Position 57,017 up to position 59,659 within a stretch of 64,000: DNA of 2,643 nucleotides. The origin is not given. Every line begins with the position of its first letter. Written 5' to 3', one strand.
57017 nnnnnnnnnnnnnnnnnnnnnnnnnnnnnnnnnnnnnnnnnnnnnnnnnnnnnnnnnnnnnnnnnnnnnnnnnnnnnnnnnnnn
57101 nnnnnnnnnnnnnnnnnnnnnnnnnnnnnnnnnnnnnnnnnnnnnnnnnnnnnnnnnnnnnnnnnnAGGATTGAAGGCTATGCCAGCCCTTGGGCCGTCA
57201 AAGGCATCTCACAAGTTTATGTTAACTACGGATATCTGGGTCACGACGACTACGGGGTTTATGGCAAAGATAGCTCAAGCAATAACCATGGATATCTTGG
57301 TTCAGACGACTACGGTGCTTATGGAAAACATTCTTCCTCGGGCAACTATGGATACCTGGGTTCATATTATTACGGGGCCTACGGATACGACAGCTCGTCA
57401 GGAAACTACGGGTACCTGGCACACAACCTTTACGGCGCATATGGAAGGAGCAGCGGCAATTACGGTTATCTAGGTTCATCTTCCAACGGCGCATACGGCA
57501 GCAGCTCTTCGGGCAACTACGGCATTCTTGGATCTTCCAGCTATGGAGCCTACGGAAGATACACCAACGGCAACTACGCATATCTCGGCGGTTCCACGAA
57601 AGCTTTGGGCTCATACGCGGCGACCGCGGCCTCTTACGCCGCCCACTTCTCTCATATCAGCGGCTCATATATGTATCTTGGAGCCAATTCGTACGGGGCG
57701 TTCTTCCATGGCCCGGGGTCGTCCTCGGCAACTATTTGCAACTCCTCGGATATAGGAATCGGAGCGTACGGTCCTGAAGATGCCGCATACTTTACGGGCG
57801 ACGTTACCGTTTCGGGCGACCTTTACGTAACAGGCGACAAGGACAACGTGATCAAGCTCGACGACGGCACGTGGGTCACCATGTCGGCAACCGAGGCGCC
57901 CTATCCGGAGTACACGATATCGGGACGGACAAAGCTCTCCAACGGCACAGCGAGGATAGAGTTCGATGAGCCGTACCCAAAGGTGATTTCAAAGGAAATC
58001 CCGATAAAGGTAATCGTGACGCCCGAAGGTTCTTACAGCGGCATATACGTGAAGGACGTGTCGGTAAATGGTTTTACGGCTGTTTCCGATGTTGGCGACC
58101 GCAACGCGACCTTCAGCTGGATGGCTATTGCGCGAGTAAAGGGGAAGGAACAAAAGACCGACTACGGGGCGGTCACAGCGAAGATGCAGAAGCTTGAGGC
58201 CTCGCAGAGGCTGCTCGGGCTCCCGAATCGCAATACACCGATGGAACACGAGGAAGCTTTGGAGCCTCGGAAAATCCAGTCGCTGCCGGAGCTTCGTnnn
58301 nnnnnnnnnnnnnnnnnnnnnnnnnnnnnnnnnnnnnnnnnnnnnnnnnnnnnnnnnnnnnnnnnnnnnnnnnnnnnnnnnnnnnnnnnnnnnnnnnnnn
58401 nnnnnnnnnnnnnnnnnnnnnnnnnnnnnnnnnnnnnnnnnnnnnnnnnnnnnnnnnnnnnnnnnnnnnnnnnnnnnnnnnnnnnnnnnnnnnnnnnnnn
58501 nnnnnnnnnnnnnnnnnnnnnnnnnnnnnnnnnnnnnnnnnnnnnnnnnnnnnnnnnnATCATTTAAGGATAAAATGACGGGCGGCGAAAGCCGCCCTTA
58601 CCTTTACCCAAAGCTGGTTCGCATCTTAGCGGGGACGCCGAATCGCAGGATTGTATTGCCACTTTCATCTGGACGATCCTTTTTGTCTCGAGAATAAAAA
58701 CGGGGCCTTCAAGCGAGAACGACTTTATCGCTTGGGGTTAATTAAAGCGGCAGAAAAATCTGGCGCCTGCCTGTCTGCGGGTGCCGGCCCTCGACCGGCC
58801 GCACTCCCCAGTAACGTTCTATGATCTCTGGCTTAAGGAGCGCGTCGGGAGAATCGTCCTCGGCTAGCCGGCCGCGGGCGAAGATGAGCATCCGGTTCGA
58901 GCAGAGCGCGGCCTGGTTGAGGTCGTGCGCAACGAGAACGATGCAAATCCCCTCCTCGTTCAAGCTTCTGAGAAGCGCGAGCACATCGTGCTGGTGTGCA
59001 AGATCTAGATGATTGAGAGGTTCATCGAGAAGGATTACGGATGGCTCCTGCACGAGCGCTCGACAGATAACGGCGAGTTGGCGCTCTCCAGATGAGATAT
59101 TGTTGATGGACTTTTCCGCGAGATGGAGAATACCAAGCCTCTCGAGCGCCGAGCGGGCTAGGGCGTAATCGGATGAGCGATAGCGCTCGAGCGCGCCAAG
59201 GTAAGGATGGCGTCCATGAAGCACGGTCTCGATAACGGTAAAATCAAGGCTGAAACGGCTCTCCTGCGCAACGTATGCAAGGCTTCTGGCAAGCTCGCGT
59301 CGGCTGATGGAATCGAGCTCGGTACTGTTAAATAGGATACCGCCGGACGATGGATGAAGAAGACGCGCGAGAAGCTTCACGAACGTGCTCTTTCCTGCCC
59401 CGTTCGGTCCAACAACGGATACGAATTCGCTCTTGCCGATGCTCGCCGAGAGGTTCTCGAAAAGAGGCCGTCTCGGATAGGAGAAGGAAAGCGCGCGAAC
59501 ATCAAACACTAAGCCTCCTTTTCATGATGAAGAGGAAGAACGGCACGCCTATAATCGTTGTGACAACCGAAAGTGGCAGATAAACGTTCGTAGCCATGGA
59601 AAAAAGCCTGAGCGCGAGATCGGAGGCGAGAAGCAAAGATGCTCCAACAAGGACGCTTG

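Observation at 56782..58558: Novel Gly/Tyr-rich tandem-repeat T9SS cargo protein with a long structured 5' leader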

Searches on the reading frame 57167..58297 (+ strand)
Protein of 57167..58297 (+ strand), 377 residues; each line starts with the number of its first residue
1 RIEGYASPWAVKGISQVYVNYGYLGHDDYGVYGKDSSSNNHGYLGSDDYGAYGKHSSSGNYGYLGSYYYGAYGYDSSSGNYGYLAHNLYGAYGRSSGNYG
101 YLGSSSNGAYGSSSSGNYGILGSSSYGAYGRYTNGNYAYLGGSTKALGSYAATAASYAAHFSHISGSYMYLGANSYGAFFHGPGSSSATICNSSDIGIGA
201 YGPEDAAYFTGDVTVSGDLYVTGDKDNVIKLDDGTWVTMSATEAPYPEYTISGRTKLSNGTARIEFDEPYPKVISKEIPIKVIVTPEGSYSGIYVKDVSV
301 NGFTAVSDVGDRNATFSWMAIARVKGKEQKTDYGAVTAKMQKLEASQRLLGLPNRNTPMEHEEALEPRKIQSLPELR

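Call 20: search_protein_representatives(protein=window:57167-58297:+)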
Query: 377 residues. Proteins with E-value up to 0.001 (for the whole library): 1543; up to 1e-10: 238; up to 1e-30: 15. The best 150 are listed.
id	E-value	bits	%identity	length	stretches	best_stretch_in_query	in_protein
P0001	5.0e-234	792.9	100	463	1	1-364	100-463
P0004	4.5e-119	414.5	64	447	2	95-361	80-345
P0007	4.3e-59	217.1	43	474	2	29-367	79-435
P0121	7.2e-52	193.3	49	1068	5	21-152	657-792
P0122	3.7e-48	181.1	47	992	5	20-147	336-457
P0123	5.8e-46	173.9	52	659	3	11-130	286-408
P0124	8.2e-41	157.0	43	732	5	20-161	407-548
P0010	6.6e-39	150.7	41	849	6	19-133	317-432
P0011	1.4e-37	146.3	45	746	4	28-142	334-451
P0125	2.0e-37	145.8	37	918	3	19-329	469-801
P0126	5.5e-37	144.4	39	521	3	49-347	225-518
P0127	6.0e-32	127.8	49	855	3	22-141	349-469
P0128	8.6e-32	127.3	45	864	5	250-329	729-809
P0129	1.1e-31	126.9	53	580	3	20-132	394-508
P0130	9.1e-31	123.9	46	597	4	20-143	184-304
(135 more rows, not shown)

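Call 64: search_dna_similar(query=window:57167-58177:+, collection=phages, mode=protein, max_evalue=0.001, max_rows=15)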
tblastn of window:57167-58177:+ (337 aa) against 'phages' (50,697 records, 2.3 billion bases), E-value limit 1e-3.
No match.

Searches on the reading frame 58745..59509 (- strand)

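Call 7: search_protein_families(library=pfam, proteins=[window:58745-59509:-], max_evalue=1)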
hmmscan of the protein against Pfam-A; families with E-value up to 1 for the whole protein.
window:58745-59509:- (255 aa): 36 families (the best 25 are shown)
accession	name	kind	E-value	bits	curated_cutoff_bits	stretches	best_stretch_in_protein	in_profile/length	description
PF00005.33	ABC_tran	-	5.7e-30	105.1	25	1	18-166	2-137/137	ABC transporter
PF13304.12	AAA_21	-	6.3e-10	40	27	2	30-73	2-62/304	AAA domain, putative AbiEii toxin, Type IV TA system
PF13191.12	AAA_16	-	2e-06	28.8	32.6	1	22-190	19-166/167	AAA ATPase domain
PF13401.12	AAA_22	-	2.2e-05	25.2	27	1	28-194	6-122/130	AAA domain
PF02463.25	SMC_N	-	3.9e-05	23.6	40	1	26-199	23-201/220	RecF/RecN/SMC N terminal domain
PF13555.12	AAA_29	-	0.00017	21.7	27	1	23-62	18-56/61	P-loop containing region of AAA domain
PF25199.1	nSTAND_NTPase5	-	0.00098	19.4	34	1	8-64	16-79/145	Novel STAND NTPase 5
PF20703.3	nSTAND1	-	0.008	16.3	27.1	1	9-45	15-51/379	Novel STAND NTPase 1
PF19263.5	DUF5906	-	0.0084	17.2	27.6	1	33-85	2-56/114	Family of unknown function (DUF5906)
PF00004.35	AAA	-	0.0095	16.8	21.2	1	32-127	3-38/131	ATPase family associated with various cellular activities (AAA)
PF03308.22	MeaB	-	0.011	15.2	23.1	1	14-51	20-57/273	Methylmalonyl Co-A mutase-associated GTPase MeaB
PF13514.12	AAA_27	-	0.014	15.4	22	1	23-52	22-51/206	AAA domain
PF13604.12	AAA_30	-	0.015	15.5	27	1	29-56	20-46/191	AAA domain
PF13175.12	AAA_15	-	0.018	15.1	32.1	1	29-54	25-50/374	AAA ATPase domain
PF13476.12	AAA_23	-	0.039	15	27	1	29-49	21-41/201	AAA domain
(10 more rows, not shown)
